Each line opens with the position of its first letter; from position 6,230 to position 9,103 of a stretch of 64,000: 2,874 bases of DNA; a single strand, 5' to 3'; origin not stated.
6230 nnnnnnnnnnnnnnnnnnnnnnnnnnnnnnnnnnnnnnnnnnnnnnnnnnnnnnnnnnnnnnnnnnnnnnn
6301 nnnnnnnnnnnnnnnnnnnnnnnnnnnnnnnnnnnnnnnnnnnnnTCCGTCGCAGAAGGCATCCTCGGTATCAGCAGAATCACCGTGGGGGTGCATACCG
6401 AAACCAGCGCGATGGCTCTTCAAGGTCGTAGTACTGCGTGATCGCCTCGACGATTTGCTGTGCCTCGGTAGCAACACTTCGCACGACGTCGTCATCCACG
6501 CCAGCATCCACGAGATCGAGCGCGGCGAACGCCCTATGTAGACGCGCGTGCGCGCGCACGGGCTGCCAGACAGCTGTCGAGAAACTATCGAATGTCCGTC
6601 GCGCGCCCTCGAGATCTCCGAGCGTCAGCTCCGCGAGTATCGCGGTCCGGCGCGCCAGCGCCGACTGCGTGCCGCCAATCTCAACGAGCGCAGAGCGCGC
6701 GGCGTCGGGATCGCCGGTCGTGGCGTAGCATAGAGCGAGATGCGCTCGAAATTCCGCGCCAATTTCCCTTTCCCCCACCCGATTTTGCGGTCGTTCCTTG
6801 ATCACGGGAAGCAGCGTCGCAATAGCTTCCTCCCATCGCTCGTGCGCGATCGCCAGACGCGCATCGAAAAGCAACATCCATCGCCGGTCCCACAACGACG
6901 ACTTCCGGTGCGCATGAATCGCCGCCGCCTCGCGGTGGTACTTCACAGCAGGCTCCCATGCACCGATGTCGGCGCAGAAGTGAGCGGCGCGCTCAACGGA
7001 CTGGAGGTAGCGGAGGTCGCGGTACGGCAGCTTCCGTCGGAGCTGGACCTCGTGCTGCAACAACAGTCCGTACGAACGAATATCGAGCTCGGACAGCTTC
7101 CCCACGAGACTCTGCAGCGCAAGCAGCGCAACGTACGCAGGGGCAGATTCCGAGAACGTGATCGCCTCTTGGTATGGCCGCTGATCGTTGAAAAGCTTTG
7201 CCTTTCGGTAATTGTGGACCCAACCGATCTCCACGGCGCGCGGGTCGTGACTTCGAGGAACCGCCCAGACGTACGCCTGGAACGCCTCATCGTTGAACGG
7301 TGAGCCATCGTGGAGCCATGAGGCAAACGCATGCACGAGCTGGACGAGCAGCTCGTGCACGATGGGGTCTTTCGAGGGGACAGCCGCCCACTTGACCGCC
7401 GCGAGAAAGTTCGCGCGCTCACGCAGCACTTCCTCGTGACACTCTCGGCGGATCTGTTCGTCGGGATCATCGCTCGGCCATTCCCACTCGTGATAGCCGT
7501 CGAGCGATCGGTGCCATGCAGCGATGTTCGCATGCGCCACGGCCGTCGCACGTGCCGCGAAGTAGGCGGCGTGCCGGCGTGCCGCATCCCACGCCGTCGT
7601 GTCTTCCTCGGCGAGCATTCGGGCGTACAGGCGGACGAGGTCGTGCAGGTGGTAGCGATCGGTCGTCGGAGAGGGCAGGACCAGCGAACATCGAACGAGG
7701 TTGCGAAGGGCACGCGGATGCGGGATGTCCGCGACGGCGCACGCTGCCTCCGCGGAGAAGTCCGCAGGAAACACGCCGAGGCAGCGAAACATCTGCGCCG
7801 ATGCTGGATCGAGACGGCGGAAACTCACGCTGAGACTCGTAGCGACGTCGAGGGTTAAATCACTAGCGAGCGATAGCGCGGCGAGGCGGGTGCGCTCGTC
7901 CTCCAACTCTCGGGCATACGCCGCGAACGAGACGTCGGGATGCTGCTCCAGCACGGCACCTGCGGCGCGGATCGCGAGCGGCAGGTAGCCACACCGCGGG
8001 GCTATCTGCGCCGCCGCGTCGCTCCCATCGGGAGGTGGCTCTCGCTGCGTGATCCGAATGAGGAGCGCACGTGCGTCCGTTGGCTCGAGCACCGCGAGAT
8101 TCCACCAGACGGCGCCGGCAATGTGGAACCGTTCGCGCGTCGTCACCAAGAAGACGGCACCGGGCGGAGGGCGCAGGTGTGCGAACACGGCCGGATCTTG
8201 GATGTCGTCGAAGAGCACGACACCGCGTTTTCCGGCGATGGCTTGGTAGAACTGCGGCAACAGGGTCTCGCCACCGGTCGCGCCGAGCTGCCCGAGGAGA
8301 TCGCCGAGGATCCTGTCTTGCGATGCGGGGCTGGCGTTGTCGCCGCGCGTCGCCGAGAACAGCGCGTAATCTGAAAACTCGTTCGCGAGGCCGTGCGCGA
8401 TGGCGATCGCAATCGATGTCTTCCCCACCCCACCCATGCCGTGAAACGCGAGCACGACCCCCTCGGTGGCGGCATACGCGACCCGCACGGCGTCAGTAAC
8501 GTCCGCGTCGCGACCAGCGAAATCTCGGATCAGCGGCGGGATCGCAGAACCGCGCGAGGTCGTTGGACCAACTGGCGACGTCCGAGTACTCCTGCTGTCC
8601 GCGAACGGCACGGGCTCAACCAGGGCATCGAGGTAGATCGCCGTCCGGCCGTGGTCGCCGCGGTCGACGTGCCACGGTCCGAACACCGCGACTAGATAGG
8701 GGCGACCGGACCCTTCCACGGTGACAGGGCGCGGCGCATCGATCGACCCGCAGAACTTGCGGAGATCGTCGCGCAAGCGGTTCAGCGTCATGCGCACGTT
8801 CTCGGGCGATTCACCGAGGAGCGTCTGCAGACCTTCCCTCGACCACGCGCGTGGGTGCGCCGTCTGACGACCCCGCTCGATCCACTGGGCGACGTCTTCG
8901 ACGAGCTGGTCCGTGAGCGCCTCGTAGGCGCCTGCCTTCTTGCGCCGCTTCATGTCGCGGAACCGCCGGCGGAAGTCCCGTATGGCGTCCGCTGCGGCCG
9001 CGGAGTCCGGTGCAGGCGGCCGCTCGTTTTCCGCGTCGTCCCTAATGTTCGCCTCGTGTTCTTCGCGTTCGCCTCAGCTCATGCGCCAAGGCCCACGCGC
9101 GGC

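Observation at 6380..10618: SARP/AfsR-like wHTH/NB-ARC/TPR regulator divergent from two uncharacterised genes next to the Ssp-like operon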

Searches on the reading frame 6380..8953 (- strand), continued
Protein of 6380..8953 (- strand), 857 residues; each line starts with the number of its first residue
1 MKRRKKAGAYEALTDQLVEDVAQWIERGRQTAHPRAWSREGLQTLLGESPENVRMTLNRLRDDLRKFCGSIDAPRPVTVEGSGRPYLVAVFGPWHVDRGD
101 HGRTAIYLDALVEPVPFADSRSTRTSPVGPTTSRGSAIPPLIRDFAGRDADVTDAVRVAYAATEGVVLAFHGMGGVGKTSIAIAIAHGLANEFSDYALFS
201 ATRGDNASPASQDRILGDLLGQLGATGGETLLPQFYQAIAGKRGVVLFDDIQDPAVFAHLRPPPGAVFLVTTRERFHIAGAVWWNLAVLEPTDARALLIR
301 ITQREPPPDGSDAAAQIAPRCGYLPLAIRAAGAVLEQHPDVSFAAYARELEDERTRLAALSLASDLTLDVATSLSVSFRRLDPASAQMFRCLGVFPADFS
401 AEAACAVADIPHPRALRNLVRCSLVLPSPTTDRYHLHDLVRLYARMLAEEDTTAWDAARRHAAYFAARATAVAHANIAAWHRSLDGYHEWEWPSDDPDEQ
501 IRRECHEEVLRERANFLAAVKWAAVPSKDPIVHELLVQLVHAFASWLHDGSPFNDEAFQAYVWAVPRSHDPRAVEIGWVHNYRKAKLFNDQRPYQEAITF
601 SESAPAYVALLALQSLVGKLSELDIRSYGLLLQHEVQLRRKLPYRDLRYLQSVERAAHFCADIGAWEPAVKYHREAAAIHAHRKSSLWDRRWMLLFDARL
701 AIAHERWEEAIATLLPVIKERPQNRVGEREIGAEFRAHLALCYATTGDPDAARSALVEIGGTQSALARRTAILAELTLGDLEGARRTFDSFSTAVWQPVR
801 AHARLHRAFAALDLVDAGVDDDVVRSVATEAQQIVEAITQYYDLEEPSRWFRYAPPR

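Call 71: fold_search(model_id=the predicted structure, library=pdb)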
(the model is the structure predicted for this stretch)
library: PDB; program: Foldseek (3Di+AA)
matches with E <= 10: 1240; with E <= 0.001: 52
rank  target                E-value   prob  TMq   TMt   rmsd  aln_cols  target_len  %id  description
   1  6mfv_A                1.6e-11  1.00  0.21  0.26  26.4       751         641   15  Crystal structure of the Signal Transduction ATPase with Numerous Domains (STAND) protein with a tetratricopeptide rep (released 2019-02-20)
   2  3shf                  1.3e-10  1.00  0.22  0.17  23.0       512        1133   17  Crystal structure of the R265S mutant of full-length murine Apaf-1 (released 2011-08-24)
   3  6j5t_C                5.3e-10  1.00  0.31  0.33  18.6       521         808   15  Reconstitution and structure of a plant NLR resistosome conferring immunity (released 2019-03-20)
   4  3sfz                  6.2e-10  1.00  0.23  0.18  23.2       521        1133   16  Crystal structure of full-length murine Apaf-1 (released 2011-08-24)
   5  6j6i_C                1.2e-09  1.00  0.31  0.34  19.0       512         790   16  Reconstitution and structure of a plant NLR resistosome conferring immunity (released 2019-03-20)
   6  9h2l_A                1.4e-09  1.00  0.31  0.31  28.1       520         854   15  Cryo-EM structure of an octameric G10-resistosome from wheat (released 2025-09-24)
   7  9cc8_A                3.8e-09  1.00  0.31  0.31  19.5       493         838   15  Hexameric state of the NRC4 resistosome (released 2024-09-11)
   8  9qlv_A                4.7e-09  1.00  0.30  0.32   4.2       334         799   19  Cryo-EM structure of Arabidopsis TIR-NLR WRR4A tetramer in complex with effector CCG40 (released 2026-04-08)
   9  5juy_A                7.8e-09  1.00  0.35  0.27  10.0       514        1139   16  Active human apoptosome with procaspase-9 (released 2016-10-19)
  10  5juy_B                9.5e-09  1.00  0.35  0.25  10.0       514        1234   16  Active human apoptosome with procaspase-9 (released 2016-10-19)
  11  7xx2_A                1.0e-08  1.00  0.32  0.33   7.1       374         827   18  Cryo-EM structure of Sr35 resistosome induced by AvrSr35 R381A (released 2022-11-02)
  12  1z6t_B                1.1e-08  1.00  0.24  0.35  21.5       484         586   15  Structure of the apoptotic protease-activating factor 1 bound to ADP (released 2005-04-19)
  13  9ria_A                1.4e-08  1.00  0.31  0.32   6.3       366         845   16  Cryo-EM structure of tomato NRC3-AVRcap1b complex (released 2025-07-23)
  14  9ri9_B                1.5e-08  1.00  0.31  0.30   7.8       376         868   18  Cryo-EM structure of the tomato NRC3 hexameric resistosome (released 2025-07-23)
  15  9cc9_G                2.1e-08  1.00  0.31  0.31  19.8       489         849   16  Dodecameric state of the NRC4 resistosome (released 2024-09-11)
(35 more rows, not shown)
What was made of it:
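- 7565..8569 (-): NB-ARC nucleotide-binding oligomerisation module with its winged-helix lid, residues 129-463. Walker A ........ 172-179, Walker B VVLFDD 245-250, sensor TTR 271-273, GYLPLA 322-327, LHD 436-438. Foldseek hits to 6mfv, Apaf-1 and plant NLRs (call 71).
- On STAND NTPases, NB-ARC (AP-ATPase) clade: Foldseek's top hit is the STAND-TPR protein 6mfv (call 71).
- Closest known: Antiviral STAND. Same: Foldseek gives E 1.6e-11 to 6mfv and 4e-7 to Avs3 (call 71).
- The structure search retrieves Avs3, plant resistosomes and Apaf-1 (call 71).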

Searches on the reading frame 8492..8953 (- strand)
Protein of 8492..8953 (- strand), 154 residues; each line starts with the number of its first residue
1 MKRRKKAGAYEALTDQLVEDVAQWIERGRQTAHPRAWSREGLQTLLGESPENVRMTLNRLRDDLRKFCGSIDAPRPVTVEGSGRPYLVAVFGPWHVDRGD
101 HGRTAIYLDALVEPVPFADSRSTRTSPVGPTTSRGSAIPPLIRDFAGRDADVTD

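Call 10: search_protein_families(library=pfam, proteins=[window:8492-8953:-], max_evalue=10)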
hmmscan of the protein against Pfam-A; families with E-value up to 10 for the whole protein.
seq(154 aa): 1 family
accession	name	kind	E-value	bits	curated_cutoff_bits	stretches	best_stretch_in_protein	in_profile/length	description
PF23737.1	HTH_71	-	0.11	12.9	27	1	42-61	24-43/50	HTH 3-helical bundle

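Call 23: search_protein_representatives(protein=window:8549-8953:-)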
Query: 135 residues. Proteins with E-value up to 0.001 (for the whole library): 2; up to 1e-10: 2; up to 1e-30: 1. The best 2 are listed.
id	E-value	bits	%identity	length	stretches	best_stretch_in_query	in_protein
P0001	8.7e-85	298.0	100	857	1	1-135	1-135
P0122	8.5e-14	68.1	48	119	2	55-128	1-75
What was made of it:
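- Tried and rejected: An exhaustive phmmer search of residues 1-135 against 1.84 billion representatives found only the query itself and one fragment (call 23).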

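Call 25: find_encoding_contigs(protein=P0122, flank=10000)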
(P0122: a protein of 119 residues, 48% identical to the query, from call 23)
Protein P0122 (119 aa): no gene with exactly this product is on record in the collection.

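Call 37: search_protein_families(library=phrogs, proteins=[window:8549-8953:-], max_evalue=0.1)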
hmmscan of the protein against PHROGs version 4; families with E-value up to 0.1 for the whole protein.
window:8549-8953:- (135 aa): 0 families

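Call 39: predict_structure(alignment_id=A1)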
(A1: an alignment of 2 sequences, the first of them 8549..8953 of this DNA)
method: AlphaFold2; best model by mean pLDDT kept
length: 135 residues; sequences in the alignment: 2
mean_pLDDT: 39.8   pTM: 0.30
mean pLDDT of the five models: 39.8, 39.4, 38.7, 38.6, 37.9
residues with pLDDT >= 90: 0; 70-90: 0; 50-70: 20; < 50: 115
segments of 3 or more residues with pLDDT < 50: 1-18, 28-43, 50-55, 64-135
pLDDT, mean of each block of 10 residues (from residue 1): 33 44 50 41 50 50 46 41 38 31 33 33 30 33
secondary structure, 60 per line:
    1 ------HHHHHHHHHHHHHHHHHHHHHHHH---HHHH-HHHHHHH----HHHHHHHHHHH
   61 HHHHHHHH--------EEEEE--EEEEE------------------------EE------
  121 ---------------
elements in order: H7-30 H34-37 H39-45 H50-68 E77-81 E84-88

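Call 43: fold_search(model_id=the predicted structure, library=pdb)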
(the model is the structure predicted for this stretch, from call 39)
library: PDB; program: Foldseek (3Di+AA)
matches with E <= 10: 22; with E <= 0.001: 0
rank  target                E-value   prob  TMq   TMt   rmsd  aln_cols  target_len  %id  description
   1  5vok_D                2.3e+00  0.12  0.19  0.27   4.4        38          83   18  Crystal structure of the C7orf59-HBXIP dimer (released 2018-05-23)
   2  3pqa_D                3.7e+00  0.07  0.19  0.06  14.0        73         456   14  Crystal structure of glyceraldehyde-3-phosphate dehydrogenase GapN from Methanocaldococcus jannaschii DSM 2661 (released 2010-12-15)
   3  3pqa_B                4.2e+00  0.06  0.19  0.06  14.0        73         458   14  Crystal structure of glyceraldehyde-3-phosphate dehydrogenase GapN from Methanocaldococcus jannaschii DSM 2661 (released 2010-12-15)
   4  2rn7_MODEL_1_A        4.5e+00  0.03  0.22  0.25  19.5       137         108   13  NMR solution structure of TnpE protein from Shigella flexneri. Northeast Structural Genomics Target SfR125 (released 2008-01-15)
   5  3pqa_C                4.8e+00  0.06  0.18  0.06  14.1        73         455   14  Crystal structure of glyceraldehyde-3-phosphate dehydrogenase GapN from Methanocaldococcus jannaschii DSM 2661 (released 2010-12-15)
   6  7qh7_Y                4.8e+00  0.03  0.19  0.16  18.2       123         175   14  Cryo-EM structure of the human mtLSU assembly intermediate upon MRM2 depletion - class 4 (released 2022-05-18)
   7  3j7y_Y                4.8e+00  0.02  0.19  0.15  18.6       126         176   18  Structure of the large ribosomal subunit from human mitochondria (released 2014-10-15)
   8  3pqa_A                5.1e+00  0.05  0.17  0.06  14.4        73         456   14  Crystal structure of glyceraldehyde-3-phosphate dehydrogenase GapN from Methanocaldococcus jannaschii DSM 2661 (released 2010-12-15)
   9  6gb2_B2               5.7e+00  0.03  0.21  0.16  18.1       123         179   15  Unique features of mammalian mitochondrial translation initiation revealed by cryo-EM. This file contains the 39S rib (released 2018-08-08)
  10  6cce_F                6.1e+00  0.06  0.20  0.10  14.4        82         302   18  Crystal structure of a Mycobacterium smegmatis RNA polymerase transcription initiation complex with inhibitor Kanglemy (released 2018-08-15)
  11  5b4a_A                6.4e+00  0.02  0.17  0.12  11.0       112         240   17  Crystal structure of LpxH with lipid X in spacegroup P21 (released 2016-09-28)
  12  5jb3_8                6.8e+00  0.04  0.19  0.20   4.5        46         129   13  Cryo-EM structure of a full archaeal ribosomal translation initiation complex in the P-REMOTE conformation (released 2016-11-30)
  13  6u8t_D                7.2e+00  0.02  0.19  0.15  17.7       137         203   13  Crystal structure of YopT domain of Pasteurella Multocida PfhB2-toxin (released 2020-09-09)
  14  9f4c_MODEL_1_A        7.2e+00  0.01  0.16  0.15  20.5       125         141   10  Structure of the C-terminal domain of CKAP5/chTOG (released 2025-03-19)
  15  5t9j_A                8.2e+00  0.02  0.19  0.08  12.7        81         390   17  Crystal Structure of human GEN1 in complex with Holliday junction DNA in the upper interface (released 2016-09-21)
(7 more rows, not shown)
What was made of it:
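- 8570..8953 (-): N-terminal orphan domain, residues 1-128. It is basic (residues 1-135: pI 9.6). Predicted as helix 2-30, helix 39-46, helix 50-70 and a beta-hairpin at 76-87, followed by a conserved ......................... segment. Foldseek found nothing (call 43).
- The AF2 confidence for this region is too low to interpret, and Foldseek found nothing (calls 39, 43).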

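Call 44: find_related_loci(query=A1, collection=metagenome_contigs, flank=10000)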
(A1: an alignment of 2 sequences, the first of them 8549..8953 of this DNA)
Query A1 (135 aa) in metagenome_contigs; peptide patterns used: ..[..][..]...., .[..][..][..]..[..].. (x = any residue, [..] = any of these).
600 stretches matched a pattern, but none encodes a relative of the query by tblastn (E <= 1e-3).

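Call 45: find_related_loci(query=A1, collection=genome_contigs, flank=10000)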
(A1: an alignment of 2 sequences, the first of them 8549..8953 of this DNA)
Query A1 (135 aa) in genome_contigs; peptide patterns used: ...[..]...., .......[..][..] (x = any residue, [..] = any of these).
83 stretches matched a pattern, but none encodes a relative of the query by tblastn (E <= 1e-3).
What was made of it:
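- With only one fragmentary relative, no conservation or covariation test is possible (calls 23, 44, 45).
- Tried and rejected: Degenerate-pattern scans of metagenome and genome contigs with the N-terminal alignment found nothing (calls 44, 45).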
